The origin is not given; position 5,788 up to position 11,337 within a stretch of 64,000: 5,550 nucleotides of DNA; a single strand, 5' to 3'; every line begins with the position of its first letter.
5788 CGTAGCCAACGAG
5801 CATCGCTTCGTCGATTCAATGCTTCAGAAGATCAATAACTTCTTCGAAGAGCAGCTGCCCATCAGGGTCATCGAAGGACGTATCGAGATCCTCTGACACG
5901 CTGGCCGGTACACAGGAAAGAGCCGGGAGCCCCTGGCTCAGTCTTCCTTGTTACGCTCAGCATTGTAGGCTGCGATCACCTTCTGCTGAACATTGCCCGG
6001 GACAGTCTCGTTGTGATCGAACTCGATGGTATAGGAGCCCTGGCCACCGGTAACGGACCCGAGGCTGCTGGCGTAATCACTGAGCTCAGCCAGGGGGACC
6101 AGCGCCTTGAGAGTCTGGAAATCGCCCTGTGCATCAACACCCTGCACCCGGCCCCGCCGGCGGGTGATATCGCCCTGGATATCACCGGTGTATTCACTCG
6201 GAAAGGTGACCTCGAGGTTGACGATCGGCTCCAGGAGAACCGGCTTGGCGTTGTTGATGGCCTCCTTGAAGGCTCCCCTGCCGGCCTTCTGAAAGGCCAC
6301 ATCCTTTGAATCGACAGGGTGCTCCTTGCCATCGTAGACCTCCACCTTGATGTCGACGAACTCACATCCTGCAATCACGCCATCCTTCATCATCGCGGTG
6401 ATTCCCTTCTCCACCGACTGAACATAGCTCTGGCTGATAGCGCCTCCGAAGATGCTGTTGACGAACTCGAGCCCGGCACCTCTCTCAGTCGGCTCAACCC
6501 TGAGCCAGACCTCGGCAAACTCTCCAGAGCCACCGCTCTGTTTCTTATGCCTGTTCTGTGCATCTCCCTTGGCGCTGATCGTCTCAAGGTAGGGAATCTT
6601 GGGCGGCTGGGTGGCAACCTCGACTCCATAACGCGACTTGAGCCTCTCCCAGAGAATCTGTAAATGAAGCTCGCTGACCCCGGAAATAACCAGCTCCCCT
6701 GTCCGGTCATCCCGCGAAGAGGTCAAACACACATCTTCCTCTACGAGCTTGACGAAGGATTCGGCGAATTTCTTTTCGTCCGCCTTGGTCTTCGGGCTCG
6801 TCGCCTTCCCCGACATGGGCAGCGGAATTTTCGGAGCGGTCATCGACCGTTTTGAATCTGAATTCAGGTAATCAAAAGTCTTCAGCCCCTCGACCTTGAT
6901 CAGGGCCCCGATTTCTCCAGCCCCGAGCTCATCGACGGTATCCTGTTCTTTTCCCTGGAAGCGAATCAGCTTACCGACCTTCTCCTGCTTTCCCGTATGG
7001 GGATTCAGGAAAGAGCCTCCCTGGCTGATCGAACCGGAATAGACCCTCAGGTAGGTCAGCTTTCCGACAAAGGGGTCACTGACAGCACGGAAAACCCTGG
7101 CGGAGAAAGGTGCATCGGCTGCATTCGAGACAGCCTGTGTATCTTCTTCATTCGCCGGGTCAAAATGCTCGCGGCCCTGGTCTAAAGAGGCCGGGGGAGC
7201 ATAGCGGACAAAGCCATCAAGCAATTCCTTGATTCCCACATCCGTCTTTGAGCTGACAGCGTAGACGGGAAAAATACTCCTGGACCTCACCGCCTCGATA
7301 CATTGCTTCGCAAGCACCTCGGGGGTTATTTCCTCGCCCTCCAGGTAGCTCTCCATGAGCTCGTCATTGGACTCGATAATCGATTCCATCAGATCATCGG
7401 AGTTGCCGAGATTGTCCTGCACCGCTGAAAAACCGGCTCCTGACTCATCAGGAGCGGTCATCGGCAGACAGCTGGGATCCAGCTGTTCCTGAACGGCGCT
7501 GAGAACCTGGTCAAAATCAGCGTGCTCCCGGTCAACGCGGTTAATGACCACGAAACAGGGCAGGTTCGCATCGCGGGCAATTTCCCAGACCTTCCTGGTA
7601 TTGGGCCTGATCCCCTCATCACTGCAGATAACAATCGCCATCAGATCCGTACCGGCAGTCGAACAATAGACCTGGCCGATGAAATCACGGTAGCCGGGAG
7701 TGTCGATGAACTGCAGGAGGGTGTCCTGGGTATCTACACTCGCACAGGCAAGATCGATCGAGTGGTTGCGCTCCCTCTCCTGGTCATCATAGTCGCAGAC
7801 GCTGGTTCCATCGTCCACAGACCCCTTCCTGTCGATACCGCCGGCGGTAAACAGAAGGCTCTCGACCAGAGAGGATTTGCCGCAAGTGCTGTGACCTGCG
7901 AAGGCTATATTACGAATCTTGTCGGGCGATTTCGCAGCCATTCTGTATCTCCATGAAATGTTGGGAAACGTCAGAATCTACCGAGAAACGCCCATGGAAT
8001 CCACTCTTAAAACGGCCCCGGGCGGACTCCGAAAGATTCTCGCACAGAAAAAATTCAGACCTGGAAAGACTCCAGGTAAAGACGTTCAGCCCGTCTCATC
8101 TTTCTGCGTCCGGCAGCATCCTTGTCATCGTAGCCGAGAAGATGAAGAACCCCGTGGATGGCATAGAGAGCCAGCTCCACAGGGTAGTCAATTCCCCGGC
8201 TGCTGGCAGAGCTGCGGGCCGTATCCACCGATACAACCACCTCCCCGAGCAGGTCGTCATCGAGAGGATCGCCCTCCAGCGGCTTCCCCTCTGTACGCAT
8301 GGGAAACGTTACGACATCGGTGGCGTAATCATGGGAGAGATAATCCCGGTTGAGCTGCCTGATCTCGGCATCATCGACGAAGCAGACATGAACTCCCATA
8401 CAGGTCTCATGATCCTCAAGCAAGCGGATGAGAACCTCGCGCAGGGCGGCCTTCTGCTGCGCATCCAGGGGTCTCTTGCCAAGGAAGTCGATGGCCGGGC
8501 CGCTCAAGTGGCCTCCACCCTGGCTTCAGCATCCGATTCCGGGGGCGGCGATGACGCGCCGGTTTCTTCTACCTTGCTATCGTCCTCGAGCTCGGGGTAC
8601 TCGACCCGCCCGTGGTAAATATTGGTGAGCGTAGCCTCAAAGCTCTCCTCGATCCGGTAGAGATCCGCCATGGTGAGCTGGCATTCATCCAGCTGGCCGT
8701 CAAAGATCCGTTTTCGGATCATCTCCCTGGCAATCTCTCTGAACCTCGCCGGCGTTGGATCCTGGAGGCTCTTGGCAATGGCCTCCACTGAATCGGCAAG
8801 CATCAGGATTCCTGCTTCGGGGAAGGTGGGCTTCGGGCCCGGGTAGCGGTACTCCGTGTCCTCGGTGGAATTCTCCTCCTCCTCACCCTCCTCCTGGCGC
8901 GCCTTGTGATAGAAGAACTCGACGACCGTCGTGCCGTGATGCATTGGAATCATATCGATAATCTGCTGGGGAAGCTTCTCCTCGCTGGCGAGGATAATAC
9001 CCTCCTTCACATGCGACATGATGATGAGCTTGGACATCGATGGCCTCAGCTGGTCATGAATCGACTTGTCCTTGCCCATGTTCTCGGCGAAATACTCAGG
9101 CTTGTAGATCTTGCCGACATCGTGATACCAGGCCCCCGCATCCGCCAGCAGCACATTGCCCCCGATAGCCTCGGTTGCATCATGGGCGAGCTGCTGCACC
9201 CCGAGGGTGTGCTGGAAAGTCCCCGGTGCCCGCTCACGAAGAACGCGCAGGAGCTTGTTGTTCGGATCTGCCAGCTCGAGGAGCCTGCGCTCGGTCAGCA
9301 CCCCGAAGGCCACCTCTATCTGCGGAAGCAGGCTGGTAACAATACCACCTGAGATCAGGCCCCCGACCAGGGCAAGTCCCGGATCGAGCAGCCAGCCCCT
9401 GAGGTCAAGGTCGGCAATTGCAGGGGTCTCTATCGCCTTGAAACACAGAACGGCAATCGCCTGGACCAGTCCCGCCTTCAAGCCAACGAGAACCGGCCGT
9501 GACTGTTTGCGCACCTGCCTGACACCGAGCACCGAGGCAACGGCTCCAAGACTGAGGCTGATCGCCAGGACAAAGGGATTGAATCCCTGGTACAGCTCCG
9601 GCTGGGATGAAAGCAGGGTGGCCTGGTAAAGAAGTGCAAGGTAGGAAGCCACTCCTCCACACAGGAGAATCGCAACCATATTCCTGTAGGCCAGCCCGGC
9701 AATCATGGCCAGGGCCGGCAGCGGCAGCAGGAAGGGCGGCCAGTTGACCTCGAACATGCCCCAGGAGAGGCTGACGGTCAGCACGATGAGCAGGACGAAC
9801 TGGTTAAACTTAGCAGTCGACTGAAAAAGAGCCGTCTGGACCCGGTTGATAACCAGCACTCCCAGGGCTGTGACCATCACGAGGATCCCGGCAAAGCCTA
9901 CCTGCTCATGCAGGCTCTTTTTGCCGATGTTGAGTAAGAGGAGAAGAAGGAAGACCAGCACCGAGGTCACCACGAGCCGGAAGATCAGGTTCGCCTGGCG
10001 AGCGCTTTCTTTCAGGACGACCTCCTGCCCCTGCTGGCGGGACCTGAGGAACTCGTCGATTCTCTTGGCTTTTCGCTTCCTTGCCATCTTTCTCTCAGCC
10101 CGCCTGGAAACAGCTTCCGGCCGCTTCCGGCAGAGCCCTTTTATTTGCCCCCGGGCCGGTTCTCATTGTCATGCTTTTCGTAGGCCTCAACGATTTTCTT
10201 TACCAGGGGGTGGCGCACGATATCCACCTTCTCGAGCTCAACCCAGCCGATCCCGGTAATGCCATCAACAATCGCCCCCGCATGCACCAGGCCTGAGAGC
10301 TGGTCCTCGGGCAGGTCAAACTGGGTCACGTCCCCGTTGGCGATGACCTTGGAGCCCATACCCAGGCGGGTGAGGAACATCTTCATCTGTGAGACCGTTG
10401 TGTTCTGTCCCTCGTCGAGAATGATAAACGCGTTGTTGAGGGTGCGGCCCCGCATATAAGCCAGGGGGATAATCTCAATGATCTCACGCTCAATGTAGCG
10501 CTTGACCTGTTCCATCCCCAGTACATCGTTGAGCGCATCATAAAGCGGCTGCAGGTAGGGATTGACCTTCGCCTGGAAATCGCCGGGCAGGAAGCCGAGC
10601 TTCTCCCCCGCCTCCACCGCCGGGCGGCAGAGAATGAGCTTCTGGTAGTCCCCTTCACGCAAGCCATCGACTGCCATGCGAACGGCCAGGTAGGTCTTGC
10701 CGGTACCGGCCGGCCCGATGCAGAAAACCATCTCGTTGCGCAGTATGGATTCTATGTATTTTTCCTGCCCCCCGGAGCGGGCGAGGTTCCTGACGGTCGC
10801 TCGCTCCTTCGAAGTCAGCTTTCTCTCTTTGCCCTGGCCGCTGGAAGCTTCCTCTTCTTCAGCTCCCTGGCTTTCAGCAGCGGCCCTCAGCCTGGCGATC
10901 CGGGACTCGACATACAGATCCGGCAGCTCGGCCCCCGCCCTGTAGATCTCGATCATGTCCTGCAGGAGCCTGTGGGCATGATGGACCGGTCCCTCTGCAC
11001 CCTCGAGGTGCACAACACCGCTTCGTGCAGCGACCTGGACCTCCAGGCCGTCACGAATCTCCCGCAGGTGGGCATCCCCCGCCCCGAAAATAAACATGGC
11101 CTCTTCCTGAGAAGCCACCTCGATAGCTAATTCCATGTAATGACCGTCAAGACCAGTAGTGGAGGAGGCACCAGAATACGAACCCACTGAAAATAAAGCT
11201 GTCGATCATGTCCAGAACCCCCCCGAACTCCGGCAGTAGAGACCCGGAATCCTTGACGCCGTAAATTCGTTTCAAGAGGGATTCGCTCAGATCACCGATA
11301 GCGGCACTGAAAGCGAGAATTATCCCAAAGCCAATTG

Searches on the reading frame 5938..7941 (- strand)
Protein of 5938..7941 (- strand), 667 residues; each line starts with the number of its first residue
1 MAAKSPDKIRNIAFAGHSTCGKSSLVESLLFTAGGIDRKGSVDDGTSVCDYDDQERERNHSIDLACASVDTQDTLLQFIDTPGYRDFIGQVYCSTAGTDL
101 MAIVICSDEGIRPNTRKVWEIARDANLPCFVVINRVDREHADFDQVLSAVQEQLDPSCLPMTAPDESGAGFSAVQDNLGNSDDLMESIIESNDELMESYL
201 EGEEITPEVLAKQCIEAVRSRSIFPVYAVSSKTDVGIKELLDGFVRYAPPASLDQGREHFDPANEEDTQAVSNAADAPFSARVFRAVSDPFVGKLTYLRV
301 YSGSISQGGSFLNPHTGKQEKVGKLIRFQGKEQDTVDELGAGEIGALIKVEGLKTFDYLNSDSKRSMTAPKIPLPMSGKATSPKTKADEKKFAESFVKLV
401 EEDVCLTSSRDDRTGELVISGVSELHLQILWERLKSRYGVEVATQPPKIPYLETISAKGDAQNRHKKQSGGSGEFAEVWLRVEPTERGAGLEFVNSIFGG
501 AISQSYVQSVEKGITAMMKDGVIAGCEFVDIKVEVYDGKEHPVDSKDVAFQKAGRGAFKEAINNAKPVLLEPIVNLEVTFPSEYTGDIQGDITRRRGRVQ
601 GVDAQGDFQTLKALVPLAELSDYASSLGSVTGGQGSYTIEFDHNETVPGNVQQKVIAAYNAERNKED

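Call 57: search_protein_families(library=pfam, proteins=[window:5938-7941:-], max_evalue=0.00001)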
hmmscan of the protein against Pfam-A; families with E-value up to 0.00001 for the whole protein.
window:5938-7941:- (667 aa): 8 families
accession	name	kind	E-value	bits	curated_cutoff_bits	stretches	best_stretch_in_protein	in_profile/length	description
PF00009.33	GTP_EFTU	-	5.2e-43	147.3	26.5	1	8-250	2-188/188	Elongation factor Tu GTP binding domain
PF03764.24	EFG_IV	-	1.5e-35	122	24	1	447-566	1-121/121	Elongation factor G, domain IV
PF00679.30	EFG_C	-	1.1e-24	86.7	27.9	1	568-654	1-88/89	Elongation factor G C-terminus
PF14492.12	EFG_III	-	1.8e-20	73.2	27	1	372-445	1-74/75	Elongation Factor G, domain III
PF22042.2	EF-G_D2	-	3.1e-11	43.7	27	1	278-357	1-79/84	Elongation factor G domain 2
PF01926.29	MMR_HSR1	-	1.1e-06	29.2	21.9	1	12-135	2-113/113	50S ribosome-binding GTPase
PF03144.31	GTP_EFTU_D2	-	1.8e-06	28.7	30.3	1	293-353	1-66/73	Elongation factor Tu domain 2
PF16658.11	RF3_C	-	6.7e-06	26.4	40.1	0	384-463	18-97/132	Class II release factor RF3, C-terminal domain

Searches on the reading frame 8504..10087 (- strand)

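Call 57: search_protein_families(library=pfam, proteins=[window:8504-10087:-], max_evalue=0.00001)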
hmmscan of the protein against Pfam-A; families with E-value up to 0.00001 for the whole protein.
window:8504-10087:- (527 aa): 2 families
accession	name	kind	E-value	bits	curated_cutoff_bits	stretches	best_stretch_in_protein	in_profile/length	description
PF07698.17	7TM-7TMR_HD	-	3.4e-16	60.2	29.4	1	63-265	5-190/190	7TM receptor with intracellular HD hydrolase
PF01966.28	HD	-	2.1e-14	54.2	22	1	290-436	1-115/116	HD domain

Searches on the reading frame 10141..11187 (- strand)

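Call 57: search_protein_families(library=pfam, proteins=[window:10141-11187:-], max_evalue=0.00001)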
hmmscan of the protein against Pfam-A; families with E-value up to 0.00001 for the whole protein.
window:10141-11187:- (348 aa): 3 families
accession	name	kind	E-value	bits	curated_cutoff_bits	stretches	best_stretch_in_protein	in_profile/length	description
PF02562.22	PhoH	-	1.8e-87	292.6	27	1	137-337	5-205/205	PhoH-like protein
PF13245.12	AAA_19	-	2.4e-07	31.4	25.1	1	141-289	1-128/134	AAA domain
PF13604.12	AAA_30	-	1.5e-06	28.5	27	1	139-335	4-167/191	AAA domain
